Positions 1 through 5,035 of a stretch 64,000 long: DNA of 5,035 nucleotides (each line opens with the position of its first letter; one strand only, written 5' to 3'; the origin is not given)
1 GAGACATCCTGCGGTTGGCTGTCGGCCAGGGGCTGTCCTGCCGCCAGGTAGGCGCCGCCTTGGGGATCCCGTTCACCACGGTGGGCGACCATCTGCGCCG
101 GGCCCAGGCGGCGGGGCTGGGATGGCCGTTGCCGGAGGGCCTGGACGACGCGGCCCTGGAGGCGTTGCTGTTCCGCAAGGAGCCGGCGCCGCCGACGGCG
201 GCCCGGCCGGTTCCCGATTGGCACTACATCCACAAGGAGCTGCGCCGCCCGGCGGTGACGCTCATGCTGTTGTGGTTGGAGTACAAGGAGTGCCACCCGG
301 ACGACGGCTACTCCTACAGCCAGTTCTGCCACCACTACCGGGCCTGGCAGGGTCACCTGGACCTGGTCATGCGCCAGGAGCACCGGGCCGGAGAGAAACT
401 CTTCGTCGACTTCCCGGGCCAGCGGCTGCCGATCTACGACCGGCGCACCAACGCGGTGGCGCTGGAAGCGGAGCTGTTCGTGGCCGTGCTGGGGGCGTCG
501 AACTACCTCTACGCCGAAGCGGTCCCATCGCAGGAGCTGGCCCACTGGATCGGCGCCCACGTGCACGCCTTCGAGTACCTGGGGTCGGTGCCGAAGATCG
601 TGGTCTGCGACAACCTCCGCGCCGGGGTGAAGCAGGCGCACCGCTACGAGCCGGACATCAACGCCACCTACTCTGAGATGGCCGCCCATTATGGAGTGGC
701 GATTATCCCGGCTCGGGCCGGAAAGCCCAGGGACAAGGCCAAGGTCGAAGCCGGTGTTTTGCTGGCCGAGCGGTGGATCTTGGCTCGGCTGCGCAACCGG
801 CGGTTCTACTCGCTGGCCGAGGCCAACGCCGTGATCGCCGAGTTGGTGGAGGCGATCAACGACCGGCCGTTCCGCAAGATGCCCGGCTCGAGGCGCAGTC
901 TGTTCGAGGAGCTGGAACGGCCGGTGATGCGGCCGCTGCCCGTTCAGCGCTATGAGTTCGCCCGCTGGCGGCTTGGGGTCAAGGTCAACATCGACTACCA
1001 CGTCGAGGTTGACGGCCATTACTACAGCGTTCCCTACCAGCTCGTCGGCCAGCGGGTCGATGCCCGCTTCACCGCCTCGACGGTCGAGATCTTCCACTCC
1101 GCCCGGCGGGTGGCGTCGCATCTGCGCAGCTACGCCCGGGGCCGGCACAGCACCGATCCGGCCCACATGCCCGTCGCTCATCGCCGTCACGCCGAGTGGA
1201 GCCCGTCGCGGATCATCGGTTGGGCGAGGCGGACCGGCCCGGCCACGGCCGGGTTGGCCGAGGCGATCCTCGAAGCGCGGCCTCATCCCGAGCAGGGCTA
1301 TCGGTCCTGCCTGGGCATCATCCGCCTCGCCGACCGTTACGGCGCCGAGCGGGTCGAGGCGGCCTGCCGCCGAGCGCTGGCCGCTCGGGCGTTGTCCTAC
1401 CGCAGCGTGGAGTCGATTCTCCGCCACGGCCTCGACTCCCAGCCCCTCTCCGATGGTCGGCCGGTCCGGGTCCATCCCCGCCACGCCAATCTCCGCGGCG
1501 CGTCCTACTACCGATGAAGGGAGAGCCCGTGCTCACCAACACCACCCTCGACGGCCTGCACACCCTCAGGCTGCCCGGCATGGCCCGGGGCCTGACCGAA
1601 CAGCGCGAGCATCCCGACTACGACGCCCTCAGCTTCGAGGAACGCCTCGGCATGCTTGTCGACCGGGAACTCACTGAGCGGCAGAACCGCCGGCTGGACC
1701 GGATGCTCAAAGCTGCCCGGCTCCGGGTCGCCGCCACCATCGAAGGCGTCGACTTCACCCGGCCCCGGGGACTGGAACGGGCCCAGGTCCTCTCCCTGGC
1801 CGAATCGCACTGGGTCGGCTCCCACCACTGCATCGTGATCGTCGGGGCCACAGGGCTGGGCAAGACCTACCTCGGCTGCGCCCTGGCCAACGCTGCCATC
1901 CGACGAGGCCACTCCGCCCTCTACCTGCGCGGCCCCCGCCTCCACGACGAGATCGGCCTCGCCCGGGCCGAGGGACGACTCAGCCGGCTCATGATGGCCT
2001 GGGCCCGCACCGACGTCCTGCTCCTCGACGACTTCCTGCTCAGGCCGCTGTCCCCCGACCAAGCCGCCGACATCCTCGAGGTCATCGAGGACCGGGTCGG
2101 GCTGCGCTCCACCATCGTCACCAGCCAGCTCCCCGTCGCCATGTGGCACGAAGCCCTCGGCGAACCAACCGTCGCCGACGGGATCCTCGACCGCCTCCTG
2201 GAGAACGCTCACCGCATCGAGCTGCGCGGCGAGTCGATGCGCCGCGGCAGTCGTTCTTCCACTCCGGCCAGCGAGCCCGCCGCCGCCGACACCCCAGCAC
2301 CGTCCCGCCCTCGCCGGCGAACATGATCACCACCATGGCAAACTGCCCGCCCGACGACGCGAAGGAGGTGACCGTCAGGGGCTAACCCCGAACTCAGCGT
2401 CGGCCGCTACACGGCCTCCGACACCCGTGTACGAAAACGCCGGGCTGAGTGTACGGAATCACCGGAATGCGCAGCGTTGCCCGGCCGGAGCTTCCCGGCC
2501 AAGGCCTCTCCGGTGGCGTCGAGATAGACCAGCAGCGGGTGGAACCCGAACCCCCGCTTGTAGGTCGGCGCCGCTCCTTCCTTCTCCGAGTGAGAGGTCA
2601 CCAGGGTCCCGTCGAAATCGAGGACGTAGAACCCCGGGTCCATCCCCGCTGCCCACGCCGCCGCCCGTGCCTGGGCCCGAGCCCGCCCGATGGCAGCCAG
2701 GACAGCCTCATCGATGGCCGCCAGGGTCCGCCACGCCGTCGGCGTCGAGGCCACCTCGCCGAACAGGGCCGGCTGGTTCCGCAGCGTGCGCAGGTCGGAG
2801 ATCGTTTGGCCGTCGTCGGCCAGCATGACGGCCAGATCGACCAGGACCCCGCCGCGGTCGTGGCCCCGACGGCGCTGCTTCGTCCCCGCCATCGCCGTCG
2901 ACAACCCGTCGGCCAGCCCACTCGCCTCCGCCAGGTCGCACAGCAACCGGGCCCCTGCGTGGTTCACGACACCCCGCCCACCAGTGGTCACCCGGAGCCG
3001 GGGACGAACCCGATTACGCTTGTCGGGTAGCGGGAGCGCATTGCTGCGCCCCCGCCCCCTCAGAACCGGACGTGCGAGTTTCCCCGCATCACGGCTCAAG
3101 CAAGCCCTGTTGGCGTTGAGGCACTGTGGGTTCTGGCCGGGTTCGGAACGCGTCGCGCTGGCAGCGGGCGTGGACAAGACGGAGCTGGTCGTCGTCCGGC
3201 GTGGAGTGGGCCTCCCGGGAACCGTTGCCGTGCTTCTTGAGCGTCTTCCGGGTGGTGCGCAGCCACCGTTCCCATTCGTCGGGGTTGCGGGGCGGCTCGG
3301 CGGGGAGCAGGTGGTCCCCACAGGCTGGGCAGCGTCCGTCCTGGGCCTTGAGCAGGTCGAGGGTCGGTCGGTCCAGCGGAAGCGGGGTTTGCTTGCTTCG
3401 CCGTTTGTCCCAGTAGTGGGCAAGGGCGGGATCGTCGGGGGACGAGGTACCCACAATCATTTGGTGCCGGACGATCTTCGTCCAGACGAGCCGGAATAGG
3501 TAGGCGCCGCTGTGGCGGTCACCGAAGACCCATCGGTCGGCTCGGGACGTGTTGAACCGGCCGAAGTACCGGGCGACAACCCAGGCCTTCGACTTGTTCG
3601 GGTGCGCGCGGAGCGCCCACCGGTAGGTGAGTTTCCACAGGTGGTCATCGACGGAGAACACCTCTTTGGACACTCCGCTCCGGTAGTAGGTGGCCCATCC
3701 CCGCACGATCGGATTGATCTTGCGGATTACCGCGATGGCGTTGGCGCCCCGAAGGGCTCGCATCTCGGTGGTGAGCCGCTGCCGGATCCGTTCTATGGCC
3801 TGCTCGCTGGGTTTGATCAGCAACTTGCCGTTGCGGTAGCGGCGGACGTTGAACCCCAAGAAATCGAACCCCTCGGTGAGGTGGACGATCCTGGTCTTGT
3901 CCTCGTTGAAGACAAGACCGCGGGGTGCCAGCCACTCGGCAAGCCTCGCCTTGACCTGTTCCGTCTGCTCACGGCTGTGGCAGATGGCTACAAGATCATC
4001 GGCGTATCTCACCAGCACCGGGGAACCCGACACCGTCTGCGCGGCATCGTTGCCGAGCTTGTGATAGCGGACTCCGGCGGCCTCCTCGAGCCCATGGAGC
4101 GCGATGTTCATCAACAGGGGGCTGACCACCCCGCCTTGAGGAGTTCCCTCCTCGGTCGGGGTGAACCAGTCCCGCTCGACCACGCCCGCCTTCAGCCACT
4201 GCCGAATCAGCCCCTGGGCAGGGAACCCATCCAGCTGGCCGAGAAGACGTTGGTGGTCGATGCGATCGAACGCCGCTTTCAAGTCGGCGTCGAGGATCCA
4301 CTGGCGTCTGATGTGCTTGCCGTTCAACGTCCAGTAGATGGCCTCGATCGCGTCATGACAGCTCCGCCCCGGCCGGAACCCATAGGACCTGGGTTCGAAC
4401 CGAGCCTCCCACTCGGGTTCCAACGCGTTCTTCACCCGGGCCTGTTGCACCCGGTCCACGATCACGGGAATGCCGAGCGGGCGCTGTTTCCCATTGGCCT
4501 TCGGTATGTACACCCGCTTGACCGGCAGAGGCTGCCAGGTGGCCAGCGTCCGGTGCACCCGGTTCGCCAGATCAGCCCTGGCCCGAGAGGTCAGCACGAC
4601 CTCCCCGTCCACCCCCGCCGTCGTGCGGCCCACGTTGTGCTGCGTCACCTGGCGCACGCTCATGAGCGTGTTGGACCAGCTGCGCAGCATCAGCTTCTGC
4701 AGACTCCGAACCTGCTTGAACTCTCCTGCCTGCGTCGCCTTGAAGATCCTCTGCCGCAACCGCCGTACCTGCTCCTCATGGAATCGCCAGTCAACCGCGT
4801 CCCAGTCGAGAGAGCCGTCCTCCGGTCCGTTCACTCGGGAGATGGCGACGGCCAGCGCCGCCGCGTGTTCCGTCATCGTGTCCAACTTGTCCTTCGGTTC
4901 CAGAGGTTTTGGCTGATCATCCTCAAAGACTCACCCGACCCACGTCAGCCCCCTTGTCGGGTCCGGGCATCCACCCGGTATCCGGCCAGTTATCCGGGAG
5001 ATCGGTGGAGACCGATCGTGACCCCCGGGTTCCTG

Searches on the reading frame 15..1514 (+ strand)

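Call 45: search_protein_families(library=pfam, proteins=[window:15-1514:+], max_evalue=0.001)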
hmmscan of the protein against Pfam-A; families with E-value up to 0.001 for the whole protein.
window:15-1514:+ (500 aa): 2 families
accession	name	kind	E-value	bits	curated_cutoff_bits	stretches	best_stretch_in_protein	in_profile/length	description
PF22483.2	Mu-transpos_C_2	-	4e-21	75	27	1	308-381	1-73/73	Mu transposase, C-terminal domain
PF00665.32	rve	-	5.8e-10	39.8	32.6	1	124-238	3-102/102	Integrase core domain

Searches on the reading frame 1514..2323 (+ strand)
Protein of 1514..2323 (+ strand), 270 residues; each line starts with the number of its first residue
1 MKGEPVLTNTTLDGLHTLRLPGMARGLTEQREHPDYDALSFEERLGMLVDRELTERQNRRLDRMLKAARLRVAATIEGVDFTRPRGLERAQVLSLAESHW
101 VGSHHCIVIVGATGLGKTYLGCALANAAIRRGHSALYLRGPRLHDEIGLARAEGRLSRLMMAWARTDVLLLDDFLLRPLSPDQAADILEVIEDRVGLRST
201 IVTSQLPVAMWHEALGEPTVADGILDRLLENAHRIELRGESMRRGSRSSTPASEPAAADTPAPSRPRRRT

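Call 45: search_protein_families(library=pfam, proteins=[window:1514-2323:+], max_evalue=0.001)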
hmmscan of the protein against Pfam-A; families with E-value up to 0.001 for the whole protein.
window:1514-2323:+ (270 aa): 2 families
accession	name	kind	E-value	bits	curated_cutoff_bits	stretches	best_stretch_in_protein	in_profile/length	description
PF01695.23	IstB_IS21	-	1.1e-61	208.8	24.1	1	15-248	3-236/238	IstB-like ATP binding protein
PF20720.3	nSTAND3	-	0.00012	22.2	27.2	1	103-141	16-54/155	Novel STAND NTPase 3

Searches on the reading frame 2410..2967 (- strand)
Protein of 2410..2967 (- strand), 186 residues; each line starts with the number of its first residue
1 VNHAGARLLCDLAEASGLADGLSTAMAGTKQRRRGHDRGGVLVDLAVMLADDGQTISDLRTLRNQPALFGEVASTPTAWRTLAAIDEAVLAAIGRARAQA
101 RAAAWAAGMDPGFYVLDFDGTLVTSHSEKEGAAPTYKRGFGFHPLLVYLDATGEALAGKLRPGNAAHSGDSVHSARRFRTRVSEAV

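Call 45: search_protein_families(library=pfam, proteins=[window:2410-2967:-], max_evalue=0.001)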
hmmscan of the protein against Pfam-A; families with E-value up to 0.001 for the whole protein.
window:2410-2967:- (186 aa): 1 family
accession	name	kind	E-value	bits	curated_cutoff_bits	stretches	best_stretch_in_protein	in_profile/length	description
PF13701.12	DDE_Tnp_1_4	-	7.8e-24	84.1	34.7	1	3-177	21-204/435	Transposase DDE domain group 1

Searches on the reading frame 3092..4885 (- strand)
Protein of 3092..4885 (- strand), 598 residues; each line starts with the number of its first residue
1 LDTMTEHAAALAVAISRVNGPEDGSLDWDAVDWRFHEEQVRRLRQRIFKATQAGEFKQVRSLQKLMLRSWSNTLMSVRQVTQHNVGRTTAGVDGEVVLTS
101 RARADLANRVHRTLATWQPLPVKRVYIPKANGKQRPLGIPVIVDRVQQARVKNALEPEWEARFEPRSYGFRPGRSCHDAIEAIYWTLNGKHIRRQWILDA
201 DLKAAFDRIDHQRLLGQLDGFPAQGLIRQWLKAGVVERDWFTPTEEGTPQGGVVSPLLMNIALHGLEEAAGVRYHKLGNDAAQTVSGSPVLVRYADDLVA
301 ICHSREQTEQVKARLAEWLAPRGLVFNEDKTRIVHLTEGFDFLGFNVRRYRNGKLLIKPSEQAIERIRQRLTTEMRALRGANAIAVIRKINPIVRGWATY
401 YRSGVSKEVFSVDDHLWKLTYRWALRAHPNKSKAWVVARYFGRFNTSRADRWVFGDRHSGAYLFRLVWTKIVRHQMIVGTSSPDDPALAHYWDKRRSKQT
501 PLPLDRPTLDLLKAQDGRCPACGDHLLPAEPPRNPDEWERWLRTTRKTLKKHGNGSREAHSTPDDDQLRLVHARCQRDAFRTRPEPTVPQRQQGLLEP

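Call 45: search_protein_families(library=pfam, proteins=[window:3092-4885:-], max_evalue=0.001)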
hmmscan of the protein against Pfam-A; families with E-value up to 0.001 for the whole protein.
window:3092-4885:- (598 aa): 3 families
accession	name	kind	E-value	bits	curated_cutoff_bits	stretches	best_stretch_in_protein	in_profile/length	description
PF00078.32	RVT_1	-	1.4e-40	139.7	29.6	1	127-347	1-205/205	Reverse transcriptase (RNA-dependent DNA polymerase)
PF13655.11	RVT_N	-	4.2e-29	101.1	28.1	1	28-108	1-81/83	N-terminal domain of reverse transcriptase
PF08388.16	GIIM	-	4.4e-17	62.3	23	1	365-441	2-80/80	Group II intron, maturase-specific domain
